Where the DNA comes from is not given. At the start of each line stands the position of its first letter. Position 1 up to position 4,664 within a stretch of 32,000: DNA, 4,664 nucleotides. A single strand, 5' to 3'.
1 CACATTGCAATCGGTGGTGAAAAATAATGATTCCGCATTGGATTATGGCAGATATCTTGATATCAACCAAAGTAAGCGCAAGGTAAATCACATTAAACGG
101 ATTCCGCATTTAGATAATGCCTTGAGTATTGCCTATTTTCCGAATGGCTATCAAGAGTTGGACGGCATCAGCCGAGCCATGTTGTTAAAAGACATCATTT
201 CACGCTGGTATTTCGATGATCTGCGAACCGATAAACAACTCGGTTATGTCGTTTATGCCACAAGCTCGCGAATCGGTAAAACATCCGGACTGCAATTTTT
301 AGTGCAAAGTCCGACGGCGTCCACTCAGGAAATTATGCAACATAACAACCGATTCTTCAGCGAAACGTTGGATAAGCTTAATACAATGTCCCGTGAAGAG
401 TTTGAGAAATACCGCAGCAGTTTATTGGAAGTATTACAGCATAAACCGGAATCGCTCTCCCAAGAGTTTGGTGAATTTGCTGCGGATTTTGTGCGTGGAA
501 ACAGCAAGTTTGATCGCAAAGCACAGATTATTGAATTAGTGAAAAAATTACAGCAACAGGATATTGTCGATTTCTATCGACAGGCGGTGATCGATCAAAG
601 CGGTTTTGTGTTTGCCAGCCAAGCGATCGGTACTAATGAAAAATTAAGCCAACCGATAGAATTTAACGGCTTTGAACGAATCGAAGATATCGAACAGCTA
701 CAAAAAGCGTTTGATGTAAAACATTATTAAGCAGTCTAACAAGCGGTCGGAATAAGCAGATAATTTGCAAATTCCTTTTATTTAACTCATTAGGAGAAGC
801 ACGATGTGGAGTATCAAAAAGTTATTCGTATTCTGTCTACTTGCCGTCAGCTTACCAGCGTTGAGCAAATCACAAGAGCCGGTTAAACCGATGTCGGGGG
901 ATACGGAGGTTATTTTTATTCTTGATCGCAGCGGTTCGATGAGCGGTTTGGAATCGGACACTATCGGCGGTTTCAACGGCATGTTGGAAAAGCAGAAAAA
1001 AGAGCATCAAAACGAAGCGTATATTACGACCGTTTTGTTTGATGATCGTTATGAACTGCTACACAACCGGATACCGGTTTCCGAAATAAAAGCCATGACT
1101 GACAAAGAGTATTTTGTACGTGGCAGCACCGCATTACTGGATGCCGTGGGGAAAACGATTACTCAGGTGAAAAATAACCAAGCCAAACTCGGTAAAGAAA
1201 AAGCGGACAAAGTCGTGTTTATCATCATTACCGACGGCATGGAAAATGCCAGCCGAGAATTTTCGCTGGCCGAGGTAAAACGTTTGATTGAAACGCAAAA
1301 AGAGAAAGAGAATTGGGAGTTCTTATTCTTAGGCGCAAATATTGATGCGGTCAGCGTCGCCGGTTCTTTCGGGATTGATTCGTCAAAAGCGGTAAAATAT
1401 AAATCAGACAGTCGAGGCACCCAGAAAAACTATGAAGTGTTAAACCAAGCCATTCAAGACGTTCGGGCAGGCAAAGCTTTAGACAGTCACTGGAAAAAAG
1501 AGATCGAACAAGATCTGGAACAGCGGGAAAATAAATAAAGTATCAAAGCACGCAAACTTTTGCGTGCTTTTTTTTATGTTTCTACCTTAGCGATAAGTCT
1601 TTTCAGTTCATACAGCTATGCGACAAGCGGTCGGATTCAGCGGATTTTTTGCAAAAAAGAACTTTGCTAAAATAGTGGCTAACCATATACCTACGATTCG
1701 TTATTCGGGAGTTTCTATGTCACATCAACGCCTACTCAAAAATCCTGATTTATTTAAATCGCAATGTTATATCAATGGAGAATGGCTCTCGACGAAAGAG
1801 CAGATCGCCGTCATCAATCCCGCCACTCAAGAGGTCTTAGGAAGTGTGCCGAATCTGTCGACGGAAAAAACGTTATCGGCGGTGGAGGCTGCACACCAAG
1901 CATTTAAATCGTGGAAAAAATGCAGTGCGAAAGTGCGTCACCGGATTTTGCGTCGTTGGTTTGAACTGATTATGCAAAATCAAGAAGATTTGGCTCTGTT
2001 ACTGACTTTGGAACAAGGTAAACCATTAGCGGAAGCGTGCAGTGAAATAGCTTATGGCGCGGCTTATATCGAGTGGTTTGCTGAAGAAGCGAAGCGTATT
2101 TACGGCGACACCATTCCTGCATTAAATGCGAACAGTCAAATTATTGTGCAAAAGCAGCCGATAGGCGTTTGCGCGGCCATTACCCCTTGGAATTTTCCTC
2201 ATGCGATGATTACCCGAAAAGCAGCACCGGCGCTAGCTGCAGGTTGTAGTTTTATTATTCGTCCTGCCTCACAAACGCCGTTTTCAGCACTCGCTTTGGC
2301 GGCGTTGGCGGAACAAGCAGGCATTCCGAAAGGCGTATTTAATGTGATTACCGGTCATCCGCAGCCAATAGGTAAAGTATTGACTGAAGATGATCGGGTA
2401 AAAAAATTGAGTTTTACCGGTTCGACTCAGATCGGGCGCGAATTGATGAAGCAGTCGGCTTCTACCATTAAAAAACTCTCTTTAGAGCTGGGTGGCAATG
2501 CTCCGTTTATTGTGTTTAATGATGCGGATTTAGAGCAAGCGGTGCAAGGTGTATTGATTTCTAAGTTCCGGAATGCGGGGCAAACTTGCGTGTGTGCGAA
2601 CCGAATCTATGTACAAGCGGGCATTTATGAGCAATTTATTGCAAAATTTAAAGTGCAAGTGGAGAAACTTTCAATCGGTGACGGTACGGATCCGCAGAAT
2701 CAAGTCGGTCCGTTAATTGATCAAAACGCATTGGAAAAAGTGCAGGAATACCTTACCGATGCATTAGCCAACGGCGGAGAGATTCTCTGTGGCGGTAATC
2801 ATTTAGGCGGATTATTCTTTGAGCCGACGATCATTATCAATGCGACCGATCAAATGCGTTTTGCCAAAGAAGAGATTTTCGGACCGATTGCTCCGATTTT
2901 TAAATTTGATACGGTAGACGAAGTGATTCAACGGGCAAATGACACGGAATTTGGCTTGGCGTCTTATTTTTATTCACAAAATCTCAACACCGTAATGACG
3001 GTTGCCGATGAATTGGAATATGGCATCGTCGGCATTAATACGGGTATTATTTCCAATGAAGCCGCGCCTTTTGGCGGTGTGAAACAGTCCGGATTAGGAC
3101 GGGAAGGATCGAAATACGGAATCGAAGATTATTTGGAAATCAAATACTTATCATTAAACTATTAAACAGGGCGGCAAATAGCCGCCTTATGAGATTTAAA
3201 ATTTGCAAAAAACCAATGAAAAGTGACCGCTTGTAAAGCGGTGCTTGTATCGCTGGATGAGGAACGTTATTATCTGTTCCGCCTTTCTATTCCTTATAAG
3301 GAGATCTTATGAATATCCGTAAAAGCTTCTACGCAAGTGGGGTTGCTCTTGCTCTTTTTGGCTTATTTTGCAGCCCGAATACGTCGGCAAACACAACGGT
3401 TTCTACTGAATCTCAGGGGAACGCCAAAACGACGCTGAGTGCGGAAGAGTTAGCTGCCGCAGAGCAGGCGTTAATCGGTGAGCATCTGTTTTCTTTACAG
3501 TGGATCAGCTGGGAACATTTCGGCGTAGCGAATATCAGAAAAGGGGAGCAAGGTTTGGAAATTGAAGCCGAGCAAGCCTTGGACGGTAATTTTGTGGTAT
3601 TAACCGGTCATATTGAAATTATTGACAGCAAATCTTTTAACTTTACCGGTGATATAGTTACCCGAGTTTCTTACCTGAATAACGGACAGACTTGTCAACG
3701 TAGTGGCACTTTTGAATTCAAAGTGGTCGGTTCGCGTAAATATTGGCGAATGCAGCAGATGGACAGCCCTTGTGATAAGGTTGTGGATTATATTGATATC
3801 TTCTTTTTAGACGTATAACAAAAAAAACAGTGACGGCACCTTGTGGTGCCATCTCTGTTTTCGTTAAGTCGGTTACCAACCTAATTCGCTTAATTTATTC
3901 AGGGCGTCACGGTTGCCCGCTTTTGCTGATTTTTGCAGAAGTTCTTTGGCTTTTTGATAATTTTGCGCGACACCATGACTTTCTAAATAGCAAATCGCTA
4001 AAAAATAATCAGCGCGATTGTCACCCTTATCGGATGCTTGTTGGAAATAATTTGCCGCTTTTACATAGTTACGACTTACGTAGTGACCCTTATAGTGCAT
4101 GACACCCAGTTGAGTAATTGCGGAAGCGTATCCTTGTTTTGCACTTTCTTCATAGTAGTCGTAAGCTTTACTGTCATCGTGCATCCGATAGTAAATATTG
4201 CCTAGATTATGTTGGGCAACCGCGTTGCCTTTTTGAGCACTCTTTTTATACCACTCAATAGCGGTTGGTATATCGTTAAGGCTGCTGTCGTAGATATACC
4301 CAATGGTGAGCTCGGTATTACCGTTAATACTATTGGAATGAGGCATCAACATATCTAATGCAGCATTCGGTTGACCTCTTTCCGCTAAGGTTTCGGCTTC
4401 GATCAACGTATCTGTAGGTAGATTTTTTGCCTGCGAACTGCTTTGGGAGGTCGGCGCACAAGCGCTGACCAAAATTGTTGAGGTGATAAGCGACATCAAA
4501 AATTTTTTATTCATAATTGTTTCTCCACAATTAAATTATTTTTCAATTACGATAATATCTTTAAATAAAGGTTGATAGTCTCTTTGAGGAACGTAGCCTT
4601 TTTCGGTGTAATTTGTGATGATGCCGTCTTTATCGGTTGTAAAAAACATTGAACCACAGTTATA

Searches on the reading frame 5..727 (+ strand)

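Call 65: search_protein_families(library=pfam, proteins=[window:5-727:+], max_evalue=0.0001)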
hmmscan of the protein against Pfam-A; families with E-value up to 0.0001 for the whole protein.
window:5-727:+ (241 aa): 2 families
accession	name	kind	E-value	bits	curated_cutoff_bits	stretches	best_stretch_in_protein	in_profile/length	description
PF22456.1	PqqF-like_C_4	-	1.9e-27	95.8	27.5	1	60-157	1-98/100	PQQ synthase PqqF-like, C-terminal lobe domain 4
PF05193.26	Peptidase_M16_C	-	2.3e-07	31.3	23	1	24-140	60-181/181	Peptidase M16 inactive domain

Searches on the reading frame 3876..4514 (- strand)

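Call 65: search_protein_families(library=pfam, proteins=[window:3876-4514:-], max_evalue=0.0001)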
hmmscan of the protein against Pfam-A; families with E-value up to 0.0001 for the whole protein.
window:3876-4514:- (213 aa): 4 families
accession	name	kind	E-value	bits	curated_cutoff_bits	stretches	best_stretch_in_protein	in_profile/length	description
PF08238.18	Sel1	-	8.3e-24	83.6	30.7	2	130-165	1-36/36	Sel1 repeat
PF07719.23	TPR_2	-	1.3e-07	31.7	27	0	99-126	2-29/34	Tetratricopeptide repeat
PF00515.34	TPR_1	-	1.2e-06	28.5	27.8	0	98-124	1-27/34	Tetratricopeptide repeat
PF13424.12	TPR_12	-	5.1e-06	27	30.1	0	77-124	21-71/77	Tetratricopeptide repeat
